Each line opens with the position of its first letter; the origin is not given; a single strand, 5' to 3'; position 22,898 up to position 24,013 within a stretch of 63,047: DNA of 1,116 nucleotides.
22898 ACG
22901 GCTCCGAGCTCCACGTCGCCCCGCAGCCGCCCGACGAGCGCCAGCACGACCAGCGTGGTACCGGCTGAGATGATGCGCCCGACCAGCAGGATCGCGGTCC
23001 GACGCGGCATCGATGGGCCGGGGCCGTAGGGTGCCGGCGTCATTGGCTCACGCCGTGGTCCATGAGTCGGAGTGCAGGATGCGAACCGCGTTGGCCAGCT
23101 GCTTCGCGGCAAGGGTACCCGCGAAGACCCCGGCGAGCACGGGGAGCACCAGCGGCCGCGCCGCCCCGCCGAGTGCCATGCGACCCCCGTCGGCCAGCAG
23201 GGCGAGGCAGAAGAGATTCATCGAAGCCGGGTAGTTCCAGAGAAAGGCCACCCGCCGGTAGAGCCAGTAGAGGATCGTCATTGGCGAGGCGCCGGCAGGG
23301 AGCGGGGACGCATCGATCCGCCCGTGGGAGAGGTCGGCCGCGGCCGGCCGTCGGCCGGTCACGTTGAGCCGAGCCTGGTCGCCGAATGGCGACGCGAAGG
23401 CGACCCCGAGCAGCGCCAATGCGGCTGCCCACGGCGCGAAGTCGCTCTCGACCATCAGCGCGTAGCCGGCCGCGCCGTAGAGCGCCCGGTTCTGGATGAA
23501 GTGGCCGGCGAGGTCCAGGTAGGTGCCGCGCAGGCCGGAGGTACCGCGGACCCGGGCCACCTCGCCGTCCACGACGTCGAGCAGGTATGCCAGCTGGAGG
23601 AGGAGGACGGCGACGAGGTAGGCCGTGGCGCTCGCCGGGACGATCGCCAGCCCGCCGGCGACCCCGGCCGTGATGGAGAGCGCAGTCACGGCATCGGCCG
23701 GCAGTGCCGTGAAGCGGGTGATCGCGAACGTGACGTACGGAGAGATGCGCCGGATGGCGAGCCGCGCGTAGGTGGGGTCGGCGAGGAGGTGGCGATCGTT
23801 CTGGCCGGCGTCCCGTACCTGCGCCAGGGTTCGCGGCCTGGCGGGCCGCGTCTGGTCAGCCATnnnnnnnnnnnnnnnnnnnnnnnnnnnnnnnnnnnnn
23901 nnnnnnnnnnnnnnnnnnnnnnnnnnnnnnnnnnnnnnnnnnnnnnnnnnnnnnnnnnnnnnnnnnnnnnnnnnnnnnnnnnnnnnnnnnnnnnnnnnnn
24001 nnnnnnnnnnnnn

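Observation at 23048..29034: Aldolase / FGGY kinase / Fe-ADH / LicC-IPCT-like nucleotidyltransferase / 2x CDP-alcohol phosphotransferase block inside an rml-Wzx operon: candidate undescribed CDP-(polyol-phosphate) glycopolymer pathway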

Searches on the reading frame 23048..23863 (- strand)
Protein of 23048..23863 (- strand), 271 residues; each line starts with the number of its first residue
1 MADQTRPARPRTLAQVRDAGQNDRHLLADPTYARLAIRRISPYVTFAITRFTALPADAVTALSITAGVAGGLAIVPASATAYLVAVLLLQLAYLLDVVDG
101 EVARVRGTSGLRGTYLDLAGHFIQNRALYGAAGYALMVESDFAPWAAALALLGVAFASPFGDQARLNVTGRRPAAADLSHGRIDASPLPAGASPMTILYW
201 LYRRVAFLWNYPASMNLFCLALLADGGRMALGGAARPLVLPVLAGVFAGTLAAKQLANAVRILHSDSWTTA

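Call 3: search_protein_families(library=pfam, proteins=[window:23048-23863:-], max_evalue=0.01)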
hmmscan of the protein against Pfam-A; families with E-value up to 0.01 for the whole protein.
window:23048-23863:- (271 aa): 1 family
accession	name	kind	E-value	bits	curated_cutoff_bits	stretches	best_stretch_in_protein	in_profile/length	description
PF01066.26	CDP-OH_P_transf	-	8.4e-06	26.7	22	1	56-153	4-95/152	CDP-alcohol phosphatidyltransferase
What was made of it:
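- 23048..23863 (-): CDP-alcohol phosphotransferase 2 (membrane protein), same His variant, 28% identical to CPT1. PF01066 at 26.7 bits, above the cut-off of 22 (call 3).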

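Call 4: search_protein_families(library=ncbifam, proteins=[window:23048-23863:-], max_evalue=0.01)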
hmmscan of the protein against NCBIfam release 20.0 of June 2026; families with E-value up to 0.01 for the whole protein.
window:23048-23863:- (271 aa): 5 families
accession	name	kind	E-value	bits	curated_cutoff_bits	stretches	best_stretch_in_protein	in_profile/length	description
NF040950.1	archin_ph_syn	equivalog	2.1e-10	40.8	180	1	51-120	21-88/191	archaetidylinositol phosphate synthase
NF045883.1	PIPSynth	equivalog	8.7e-07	28.8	170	1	33-152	3-119/197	phosphatidylinositol phosphate synthase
NF041135.1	IPPtranDIPPsyn_Thcocales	equivalog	2.1e-05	23.7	580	1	34-156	232-348/419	bifunctional L-myo-inositol-1-phosphate cytidylyltransferase/CDP-L-myo-inositol myo-inositolphosphotransferase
TIGR00473.1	pssA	equivalog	0.0003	20.9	107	1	64-121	2-59/153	CDP-diacylglycerol--serine O-phosphatidyltransferase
NF038087.1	arch_ser_synth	exception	0.0041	16.8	240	1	62-105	10-53/216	archaetidylserine synthase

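Call 56: find_homologous_proteins(query=window:23048-23863:-)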
Query window:23048-23863:- (271 aa): 86 proteins with E <= 0.001 among 8000 candidates.
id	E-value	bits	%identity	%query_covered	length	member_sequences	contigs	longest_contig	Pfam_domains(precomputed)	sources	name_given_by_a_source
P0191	3.4e-167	572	100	100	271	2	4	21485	PF01066.27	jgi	jgi:phosphatidylserine synthase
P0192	3.3e-144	497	85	100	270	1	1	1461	PF01066.27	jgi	jgi:phosphatidylglycerophosphate synthase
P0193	4.9e-140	483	83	100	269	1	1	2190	PF01066.27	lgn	-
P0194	1.2e-139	482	84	100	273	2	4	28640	PF01066.27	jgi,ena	jgi:phosphatidylserine synthase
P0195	9.4e-130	450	78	99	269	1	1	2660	PF01066.27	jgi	jgi:hypothetical protein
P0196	7.1e-125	434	74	100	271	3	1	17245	PF01066.27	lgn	-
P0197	1.5e-123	429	73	100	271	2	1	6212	PF01066.27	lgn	-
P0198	6.0e-119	414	73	100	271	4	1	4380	PF01066.27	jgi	jgi:phosphatidylglycerophosphate synthase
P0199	8.8e-115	401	72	98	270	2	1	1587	PF01066.27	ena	-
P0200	5.5e-112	391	70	96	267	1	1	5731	-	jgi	jgi:phosphatidylglycerophosphate synthase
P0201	3.3e-108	379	68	97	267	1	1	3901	-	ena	-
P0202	3.0e-107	376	69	96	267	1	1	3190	PF01066.27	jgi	jgi:phosphatidylglycerophosphate synthase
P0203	8.7e-104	365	66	96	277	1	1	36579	-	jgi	jgi:phosphatidylglycerophosphate synthase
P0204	9.6e-103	361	67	96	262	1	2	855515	PF01066.27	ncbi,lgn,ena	-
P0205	1.3e-101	357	65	96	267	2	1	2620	-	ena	-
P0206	6.1e-97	342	65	96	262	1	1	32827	PF01066.27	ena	-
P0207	3.3e-96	340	65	95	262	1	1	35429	PF01066.27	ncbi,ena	-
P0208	7.8e-95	335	68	87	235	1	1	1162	PF01066.27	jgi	jgi:phosphatidylglycerophosphate synthase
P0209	3.2e-90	320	62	96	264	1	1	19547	PF01066.27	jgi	jgi:phosphatidylglycerophosphate synthase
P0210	7.1e-88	312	60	92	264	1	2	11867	PF01066.27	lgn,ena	-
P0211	1.0e-87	312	61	92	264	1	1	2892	PF01066.27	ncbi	-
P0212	4.1e-86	307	59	95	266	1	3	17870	PF01066.27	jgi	jgi:phosphatidylglycerophosphate synthase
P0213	3.4e-85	304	56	96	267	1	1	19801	PF01066.27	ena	-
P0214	1.2e-84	302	60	99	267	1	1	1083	PF01066.27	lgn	-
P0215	2.2e-84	301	60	96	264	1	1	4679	PF01066.27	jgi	jgi:phosphatidylglycerophosphate synthase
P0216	1.0e-83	299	60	95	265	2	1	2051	PF01066.27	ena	-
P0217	4.7e-83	297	58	97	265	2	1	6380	PF01066.27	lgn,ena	-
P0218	1.6e-82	295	59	96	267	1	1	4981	PF01066.27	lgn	-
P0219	2.7e-82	294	59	95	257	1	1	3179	PF01066.27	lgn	-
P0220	1.4e-81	292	59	99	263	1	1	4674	PF01066.27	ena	-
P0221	2.4e-81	291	56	96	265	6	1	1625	PF01066.27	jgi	jgi:phosphatidylglycerophosphate synthase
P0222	4.1e-81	290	60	95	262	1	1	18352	PF01066.27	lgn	-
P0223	4.7e-81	290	58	95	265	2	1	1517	PF01066.27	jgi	jgi:phosphatidylglycerophosphate synthase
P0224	4.5e-80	287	56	95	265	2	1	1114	PF01066.27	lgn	-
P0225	6.0e-80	286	59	95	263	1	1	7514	PF01066.27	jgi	jgi:phosphatidylglycerophosphate synthase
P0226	8.8e-80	286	57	97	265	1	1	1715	PF01066.27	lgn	-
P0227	1.4e-79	285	57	95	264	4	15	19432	PF01066.27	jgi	jgi:hypothetical protein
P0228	2.1e-79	285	58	100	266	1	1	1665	PF01066.27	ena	-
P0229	2.5e-79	284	55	95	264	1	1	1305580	PF01066.27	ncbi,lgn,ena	-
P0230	3.2e-78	281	56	96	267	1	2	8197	PF01066.27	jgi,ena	-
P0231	2.6e-77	278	56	97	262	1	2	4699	PF01066.27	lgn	-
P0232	1.5e-76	275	56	96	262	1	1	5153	PF01066.27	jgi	jgi:phosphatidylglycerophosphate synthase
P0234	2.5e-76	275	53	95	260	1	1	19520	PF01066.27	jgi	jgi:phosphatidylglycerophosphate synthase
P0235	4.4e-76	274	56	100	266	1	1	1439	PF01066.27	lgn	-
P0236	5.4e-76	274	54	97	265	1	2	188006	PF01066.27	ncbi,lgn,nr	ncbi:MAG: CDP-alcohol phosphatidyltransferase family protein [Chloroflexi bacterium]|nr:CDP-alcohol 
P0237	8.1e-76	273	66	72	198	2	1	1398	PF01066.27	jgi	-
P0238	1.6e-75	272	56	95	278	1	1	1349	PF01066.27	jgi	jgi:phosphatidylglycerophosphate synthase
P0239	1.7e-75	272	55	97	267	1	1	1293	PF01066.27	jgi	jgi:phosphatidylglycerophosphate synthase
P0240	5.3e-75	270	52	95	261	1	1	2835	PF01066.27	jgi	jgi:phosphatidylglycerophosphate synthase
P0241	1.6e-74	269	52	99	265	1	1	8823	PF01066.27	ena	-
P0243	4.4e-73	264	53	95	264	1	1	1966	PF01066.27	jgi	-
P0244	5.5e-73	264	52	96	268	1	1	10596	PF01066.27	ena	-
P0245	6.9e-73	263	54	98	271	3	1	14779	PF01066.27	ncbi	-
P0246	8.7e-73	263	59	86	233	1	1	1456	PF01066.27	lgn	-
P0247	1.2e-72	263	53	96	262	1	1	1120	PF01066.27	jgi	jgi:phosphatidylglycerophosphate synthase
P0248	2.7e-72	261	54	98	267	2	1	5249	PF01066.27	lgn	-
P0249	3.2e-72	261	51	95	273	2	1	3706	PF01066.27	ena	-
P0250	3.2e-72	261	51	95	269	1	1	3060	PF01066.27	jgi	jgi:phosphatidylglycerophosphate synthase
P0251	4.8e-72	261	55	93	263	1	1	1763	PF01066.27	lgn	-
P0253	6.9e-71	257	52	95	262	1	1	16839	PF01066.27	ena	-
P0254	9.5e-71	256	54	95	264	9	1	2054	PF01066.27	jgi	jgi:phosphatidylglycerophosphate synthase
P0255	1.4e-70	256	58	86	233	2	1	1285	PF01066.27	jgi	jgi:phosphatidylglycerophosphate synthase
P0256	1.7e-70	256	51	95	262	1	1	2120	PF01066.27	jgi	jgi:phosphatidylglycerophosphate synthase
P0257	6.1e-70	254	53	96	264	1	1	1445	PF01066.27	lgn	-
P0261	1.5e-68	249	53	98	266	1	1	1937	PF01066.27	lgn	-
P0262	2.7e-68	248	59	85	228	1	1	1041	PF01066.27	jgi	-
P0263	5.9e-68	247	53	86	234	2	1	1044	PF01066.27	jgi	jgi:phosphatidylglycerophosphate synthase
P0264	1.1e-66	243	54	86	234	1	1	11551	PF01066.27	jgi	jgi:phosphatidylglycerophosphate synthase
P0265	1.8e-66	242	54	93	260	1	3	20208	PF01066.27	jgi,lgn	jgi:phosphatidylglycerophosphate synthase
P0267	3.9e-66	241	50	96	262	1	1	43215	PF01066.27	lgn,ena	-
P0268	4.1e-65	238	50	96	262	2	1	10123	PF01066.27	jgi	jgi:phosphatidylglycerophosphate synthase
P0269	9.0e-64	233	50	97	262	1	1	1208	PF01066.27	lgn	-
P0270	1.4e-63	233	51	95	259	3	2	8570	PF01066.27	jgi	jgi:hypothetical protein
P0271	4.7e-61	225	53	94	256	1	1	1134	PF01066.27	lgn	-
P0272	5.9e-60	221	49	97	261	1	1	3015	PF01066.27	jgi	jgi:phosphatidylglycerophosphate synthase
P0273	1.8e-59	219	49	97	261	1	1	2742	PF01066.27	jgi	jgi:phosphatidylglycerophosphate synthase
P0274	3.2e-59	219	50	98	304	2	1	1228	PF01066.27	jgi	-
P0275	6.4e-10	57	38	47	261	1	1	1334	PF01066.27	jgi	jgi:phosphatidylglycerophosphate synthase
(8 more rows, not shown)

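Call 59: find_encoding_contigs(protein=P0229, flank=10000, max_places=1)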
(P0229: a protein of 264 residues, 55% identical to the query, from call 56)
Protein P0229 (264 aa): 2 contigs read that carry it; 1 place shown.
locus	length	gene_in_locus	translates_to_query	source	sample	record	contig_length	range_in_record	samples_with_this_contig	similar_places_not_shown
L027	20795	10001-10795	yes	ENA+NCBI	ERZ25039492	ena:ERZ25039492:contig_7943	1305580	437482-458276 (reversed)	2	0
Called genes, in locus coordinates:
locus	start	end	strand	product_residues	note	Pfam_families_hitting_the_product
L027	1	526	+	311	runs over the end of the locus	PF01370:Epimerase, PF16363:GDP_Man_Dehyd (weak)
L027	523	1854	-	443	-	PF01943:Polysacc_synt, PF13440:Polysacc_synt_3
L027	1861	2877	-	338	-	PF13641:Glyco_tranf_2_3, PF00535:Glycos_transf_2, PF10111:Glyco_tranf_2_2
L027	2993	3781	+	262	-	PF13489:Methyltransf_23, PF08241:Methyltransf_11, PF08242:Methyltransf_12, PF13649:Methyltransf_25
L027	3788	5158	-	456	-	PF13727:CoA_binding_3, PF02397:Bac_transf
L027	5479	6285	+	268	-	PF05711:TylF, PF13578:Methyltransf_24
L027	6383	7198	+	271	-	PF00483:NTP_transferase, PF12804:NTP_transf_3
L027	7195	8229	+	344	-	PF00106:adh_short (weak), PF01073:3Beta_HSD, PF01370:Epimerase, PF02719:Polysacc_synt_2, PF04321:RmlD_sub_bind, PF07993:NAD_binding_4, PF13460:NAD_binding_10 (weak), PF16363:GDP_Man_Dehyd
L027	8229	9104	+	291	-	PF01370:Epimerase, PF04321:RmlD_sub_bind, PF16363:GDP_Man_Dehyd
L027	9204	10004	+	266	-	PF00483:NTP_transferase, PF12804:NTP_transf_3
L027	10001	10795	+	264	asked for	PF01066:CDP-OH_P_transf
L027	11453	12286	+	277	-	-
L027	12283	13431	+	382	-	PF13439:Glyco_transf_4, PF13579:Glyco_trans_4_4, PF20706:GT4-conflict, PF00534:Glycos_transf_1, PF13692:Glyco_trans_1_4, PF13524:Glyco_trans_1_2 (faint)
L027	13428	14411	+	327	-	PF13641:Glyco_tranf_2_3 (weak), PF00535:Glycos_transf_2, PF13632:Glyco_trans_2_3 (faint)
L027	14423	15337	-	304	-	PF13578:Methyltransf_24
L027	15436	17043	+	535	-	PF13231:PMT_2 (weak)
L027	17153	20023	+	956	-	PF04620:FlaA (faint), PF00331:Glyco_hydro_10 (weak), PF02449:Glyco_hydro_42 (faint)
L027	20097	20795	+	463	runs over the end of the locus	PF04932:Wzy_C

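Call 60: find_encoding_contigs(protein=P0204, flank=10000, max_places=1)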
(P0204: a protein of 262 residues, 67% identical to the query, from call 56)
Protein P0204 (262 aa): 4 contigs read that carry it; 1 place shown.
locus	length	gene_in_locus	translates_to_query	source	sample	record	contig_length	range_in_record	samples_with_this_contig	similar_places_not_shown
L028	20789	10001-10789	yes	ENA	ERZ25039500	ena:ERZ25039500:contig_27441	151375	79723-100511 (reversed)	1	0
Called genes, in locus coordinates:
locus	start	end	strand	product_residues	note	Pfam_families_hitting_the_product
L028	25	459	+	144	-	PF05368:NmrA, PF01370:Epimerase, PF02719:Polysacc_synt_2, PF04321:RmlD_sub_bind, PF01073:3Beta_HSD, PF07993:NAD_binding_4, PF13460:NAD_binding_10, PF16363:GDP_Man_Dehyd, +2 more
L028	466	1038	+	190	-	PF02719:Polysacc_synt_2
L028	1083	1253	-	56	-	-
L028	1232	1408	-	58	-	-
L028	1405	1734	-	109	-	PF17836:PglD_N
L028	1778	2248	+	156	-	PF02350:Epimerase_2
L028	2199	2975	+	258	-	PF02350:Epimerase_2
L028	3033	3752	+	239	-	-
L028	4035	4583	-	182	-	PF00719:Pyrophosphatase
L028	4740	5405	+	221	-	PF02397:Bac_transf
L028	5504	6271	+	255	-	PF00483:NTP_transferase, PF12804:NTP_transf_3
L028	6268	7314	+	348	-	PF00106:adh_short (weak), PF01370:Epimerase, PF02719:Polysacc_synt_2, PF04321:RmlD_sub_bind, PF01073:3Beta_HSD, PF13460:NAD_binding_10, PF16363:GDP_Man_Dehyd, PF07993:NAD_binding_4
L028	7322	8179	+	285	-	PF01370:Epimerase, PF04321:RmlD_sub_bind, PF16363:GDP_Man_Dehyd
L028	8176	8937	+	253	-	PF00483:NTP_transferase, PF01128:IspD (weak), PF12804:NTP_transf_3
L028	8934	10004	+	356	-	PF00465:Fe-ADH, PF13685:Fe-ADH_2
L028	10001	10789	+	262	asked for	PF01066:CDP-OH_P_transf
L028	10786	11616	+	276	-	PF01066:CDP-OH_P_transf (weak)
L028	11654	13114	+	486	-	-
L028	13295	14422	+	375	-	PF09314:DUF1972, PF13439:Glyco_transf_4, PF13579:Glyco_trans_4_4, PF00534:Glycos_transf_1, PF13692:Glyco_trans_1_4, PF13524:Glyco_trans_1_2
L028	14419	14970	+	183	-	PF00908:dTDP_sugar_isom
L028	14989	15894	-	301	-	PF00535:Glycos_transf_2, PF13641:Glyco_tranf_2_3, PF13632:Glyco_trans_2_3 (weak)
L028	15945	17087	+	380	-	PF13439:Glyco_transf_4 (weak), PF13579:Glyco_trans_4_4 (weak), PF20706:GT4-conflict, PF00534:Glycos_transf_1, PF13692:Glyco_trans_1_4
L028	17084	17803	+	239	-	PF00132:Hexapep, PF14602:Hexapep_2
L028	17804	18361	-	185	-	-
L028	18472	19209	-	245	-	-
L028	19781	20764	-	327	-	-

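Call 61: search_protein_families(library=ncbifam, proteins=[L028:8934-10004:+, L028:8176-8937:+, L027:9204-10004:+, L028:10001-10789:+, L028:10786-11616:+, L027:11453-12286:+], max_evalue=0.001)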
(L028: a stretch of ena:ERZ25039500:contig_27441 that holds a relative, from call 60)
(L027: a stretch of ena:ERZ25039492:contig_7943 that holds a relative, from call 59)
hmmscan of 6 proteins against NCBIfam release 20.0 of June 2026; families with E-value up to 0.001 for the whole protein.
L028:8934-10004:+ (356 aa): 9 families
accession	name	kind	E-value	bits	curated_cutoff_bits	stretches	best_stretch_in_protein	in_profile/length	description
NF002022.0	PRK00843.1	equivalog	7.3e-81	271.8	413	1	9-337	6-332/350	NAD(P)-dependent glycerol-1-phosphate dehydrogenase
NF006941.0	PRK09423.1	subfamily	1.1e-23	83.7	336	1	56-323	46-325/367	glycerol dehydrogenase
NF053832.1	GlycoaldRedHalo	equivalog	9.3e-19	67.8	550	1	72-314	64-316/363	glycolaldehyde reductase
NF047954.1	PrpdilGlycDhGldA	equivalog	2.9e-11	43.2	700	1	79-192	71-185/365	bifunctional L-1,2-propanediol dehydrogenase/glycerol dehydrogenase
NF007880.0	PRK10586.1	equivalog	3.1e-10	39.5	429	1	93-315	86-319/362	oxidoreductase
NF004852.0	PRK06203.1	equivalog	2.1e-09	36.8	333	1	95-310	123-336/407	3-dehydroquinate synthase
NF010627.0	PRK14021.1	equivalog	1.3e-06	27.1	565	1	83-286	253-460/542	bifunctional shikimate kinase/3-dehydroquinate synthase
TIGR01357.1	aroB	equivalog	2.2e-05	23.8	305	0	53-180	35-173/344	3-dehydroquinate synthase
NF041822.1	daptide_DH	equivalog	0.00012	21.1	300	1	59-114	21-75/363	daptide-type RiPP biosynthesis dehydogenase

L028:8176-8937:+ (253 aa): 23 families
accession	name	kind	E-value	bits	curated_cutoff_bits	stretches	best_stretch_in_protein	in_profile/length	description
NF041135.1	IPPtranDIPPsyn_Thcocales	equivalog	2.5e-18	66.3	580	1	11-243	3-216/419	bifunctional L-myo-inositol-1-phosphate cytidylyltransferase/CDP-L-myo-inositol myo-inositolphosphotransferase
TIGR03992.1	Arch_glmU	subfamily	1.4e-16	60.4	292.1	1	11-225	3-209/393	bifunctional sugar-1-phosphate nucleotidylyltransferase/acetyltransferase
NF041313.1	UDPGP_AglF_Halo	equivalog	3.5e-16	59.4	400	1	11-239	3-229/234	UTP--glucose-1-phosphate uridylyltransferase AglF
NF045697.1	MurNAcPUrMurU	equivalog_domain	3.7e-13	49.4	370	1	12-81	1-67/229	N-acetylmuramate alpha-1-phosphate uridylyltransferase MurU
NF045761.1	NAMPUrTaseMurU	equivalog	2.7e-11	43.8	250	1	11-120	3-112/226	N-acetylmuramate alpha-1-phosphate uridylyltransferase MurU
NF041173.1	Sug_nt_acttase_Thmprot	equivalog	1.3e-10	40.8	600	1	11-225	3-209/405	bifunctional sugar-1-phosphate nucleotidylyltransferase/acetyltransferase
NF045665.1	NTPtran_DVU1551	equivalog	4.6e-09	35.8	315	1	11-91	3-74/359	DVU_1551 family NTP transferase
NF010933.0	PRK14353.1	equivalog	3.4e-08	32.5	505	1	6-93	3-86/453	bifunctional UDP-N-acetylglucosamine diphosphorylase/glucosamine-1-phosphate N-acetyltransferase GlmU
NF010932.0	PRK14352.1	equivalog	4.7e-08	32.1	611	1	9-82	7-77/488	bifunctional UDP-N-acetylglucosamine diphosphorylase/glucosamine-1-phosphate N-acetyltransferase GlmU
TIGR01173.1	glmU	equivalog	2.2e-07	30.1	366.85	1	11-97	3-83/452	bifunctional UDP-N-acetylglucosamine diphosphorylase/glucosamine-1-phosphate N-acetyltransferase GlmU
NF010940.0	PRK14360.1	equivalog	3.6e-07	29.1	602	1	12-116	5-104/452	bifunctional UDP-N-acetylglucosamine diphosphorylase/glucosamine-1-phosphate N-acetyltransferase GlmU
NF038362.1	Sden_1164_fam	equivalog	3.9e-07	29.8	300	1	11-180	4-184/266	Sden_1164 family protein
NF045782.1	NicBOxredNboR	equivalog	4.1e-07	29.9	260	1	5-90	5-82/206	nicotine blue oxidoreductase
TIGR03310.1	matur_MocA_YgfJ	equivalog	2.1e-06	27.8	186.45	1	11-92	2-75/188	molybdenum cofactor cytidylyltransferase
NF010936.0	PRK14356.1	equivalog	2.1e-06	26.9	666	1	10-81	7-75/456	bifunctional UDP-N-acetylglucosamine diphosphorylase/glucosamine-1-phosphate N-acetyltransferase GlmU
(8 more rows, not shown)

L027:9204-10004:+ (266 aa): 27 families (the best 25 are shown)
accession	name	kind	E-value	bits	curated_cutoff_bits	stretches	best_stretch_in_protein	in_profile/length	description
NF041313.1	UDPGP_AglF_Halo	equivalog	1.2e-18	67.4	400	1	24-136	4-114/234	UTP--glucose-1-phosphate uridylyltransferase AglF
TIGR03992.1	Arch_glmU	subfamily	1.6e-18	66.8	292.1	1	24-143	4-122/393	bifunctional sugar-1-phosphate nucleotidylyltransferase/acetyltransferase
NF045761.1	NAMPUrTaseMurU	equivalog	9.8e-16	58.3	250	1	24-133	4-113/226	N-acetylmuramate alpha-1-phosphate uridylyltransferase MurU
NF052502.1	man1P_GTase_Rv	exception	8.9e-12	44.5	440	1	24-129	4-109/352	mannose-1-phosphate guanylyltransferase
NF045697.1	MurNAcPUrMurU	equivalog_domain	6.7e-11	42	370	1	24-119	1-95/229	N-acetylmuramate alpha-1-phosphate uridylyltransferase MurU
TIGR01208.1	rmlA_long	equivalog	2e-10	40.1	320.25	1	24-97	3-78/353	glucose-1-phosphate thymidylyltransferase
NF041135.1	IPPtranDIPPsyn_Thcocales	equivalog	2.4e-10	40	580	1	24-150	4-121/419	bifunctional L-myo-inositol-1-phosphate cytidylyltransferase/CDP-L-myo-inositol myo-inositolphosphotransferase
NF041173.1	Sug_nt_acttase_Thmprot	equivalog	3.1e-10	39.6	600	1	23-154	3-132/405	bifunctional sugar-1-phosphate nucleotidylyltransferase/acetyltransferase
NF049965.1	GlMnHpPGnyltfHddC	equivalog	7.4e-10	38.8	300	1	24-132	4-110/221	D-glycero-D-manno-heptose 1-phosphate guanosyltransferase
TIGR02623.1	G1P_cyt_trans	equivalog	2.7e-09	36.9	300.25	1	23-84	3-64/255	glucose-1-phosphate cytidylyltransferase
NF045665.1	NTPtran_DVU1551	equivalog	2.7e-09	36.5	315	1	23-103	3-74/359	DVU_1551 family NTP transferase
TIGR01099.1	galU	equivalog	2.1e-07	30.8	326.8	1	24-86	5-67/261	UTP--glucose-1-phosphate uridylyltransferase GalU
NF001947.0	PRK00725.1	subfamily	2.3e-07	29.9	470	1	22-78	18-75/426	glucose-1-phosphate adenylyltransferase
NF002023.0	PRK00844.1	subfamily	3.6e-07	29.4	458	1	22-84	8-71/408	glucose-1-phosphate adenylyltransferase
TIGR03310.1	matur_MocA_YgfJ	equivalog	9.6e-07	29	186.45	1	23-104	2-75/188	molybdenum cofactor cytidylyltransferase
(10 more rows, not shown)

L028:10001-10789:+ (262 aa): 5 families
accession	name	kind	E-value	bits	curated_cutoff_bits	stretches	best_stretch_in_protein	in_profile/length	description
NF040950.1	archin_ph_syn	equivalog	1.7e-10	41.1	180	1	42-148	19-121/191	archaetidylinositol phosphate synthase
NF041135.1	IPPtranDIPPsyn_Thcocales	equivalog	8e-10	38.3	580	1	21-156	226-355/419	bifunctional L-myo-inositol-1-phosphate cytidylyltransferase/CDP-L-myo-inositol myo-inositolphosphotransferase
NF045883.1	PIPSynth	equivalog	9.8e-09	35.2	170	1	27-146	4-120/197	phosphatidylinositol phosphate synthase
TIGR00473.1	pssA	equivalog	0.00038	20.6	107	1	56-116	4-61/153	CDP-diacylglycerol--serine O-phosphatidyltransferase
NF052561.1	PIPSynBT1523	equivalog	0.00047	19.9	350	1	47-153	25-139/232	hypothetical protein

L028:10786-11616:+ (276 aa): 3 families
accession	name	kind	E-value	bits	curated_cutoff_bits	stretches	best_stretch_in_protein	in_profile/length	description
NF040950.1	archin_ph_syn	equivalog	6.5e-09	35.9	180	1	35-109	13-85/191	archaetidylinositol phosphate synthase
NF041135.1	IPPtranDIPPsyn_Thcocales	equivalog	5.5e-08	32.2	580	1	32-154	237-352/419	bifunctional L-myo-inositol-1-phosphate cytidylyltransferase/CDP-L-myo-inositol myo-inositolphosphotransferase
NF045883.1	PIPSynth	equivalog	3.3e-05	23.6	170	1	27-109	4-84/197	phosphatidylinositol phosphate synthase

L027:11453-12286:+ (277 aa): 0 families
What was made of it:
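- The sister locus L028 carries a G1PDH-like gene in the same position (calls 60, 61).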
